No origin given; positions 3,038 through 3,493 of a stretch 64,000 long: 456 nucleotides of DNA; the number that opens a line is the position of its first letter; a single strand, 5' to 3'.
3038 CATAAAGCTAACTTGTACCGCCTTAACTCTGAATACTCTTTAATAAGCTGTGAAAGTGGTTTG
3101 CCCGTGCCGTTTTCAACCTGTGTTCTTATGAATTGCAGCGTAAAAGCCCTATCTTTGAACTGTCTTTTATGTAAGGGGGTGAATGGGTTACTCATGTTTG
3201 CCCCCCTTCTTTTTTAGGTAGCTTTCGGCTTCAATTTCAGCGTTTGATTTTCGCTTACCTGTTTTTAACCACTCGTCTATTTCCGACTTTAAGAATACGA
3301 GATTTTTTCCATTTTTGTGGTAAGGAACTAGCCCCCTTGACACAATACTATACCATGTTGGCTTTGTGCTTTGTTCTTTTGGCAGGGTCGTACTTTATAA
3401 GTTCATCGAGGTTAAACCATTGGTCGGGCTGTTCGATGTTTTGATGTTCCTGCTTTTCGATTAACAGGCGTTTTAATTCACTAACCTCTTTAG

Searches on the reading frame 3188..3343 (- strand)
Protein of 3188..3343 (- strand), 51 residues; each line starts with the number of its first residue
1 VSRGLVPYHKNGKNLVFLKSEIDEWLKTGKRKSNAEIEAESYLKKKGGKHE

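Call 121: search_protein_families(library=pfam, proteins=[window:3188-3343:-], max_evalue=0.01)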
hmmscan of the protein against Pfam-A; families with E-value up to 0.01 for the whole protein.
window:3188-3343:- (51 aa): 1 family
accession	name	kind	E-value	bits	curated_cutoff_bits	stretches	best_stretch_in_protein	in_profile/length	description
PF12728.13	HTH_17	-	0.0025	18.5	27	1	2-28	23-49/51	Helix-turn-helix domain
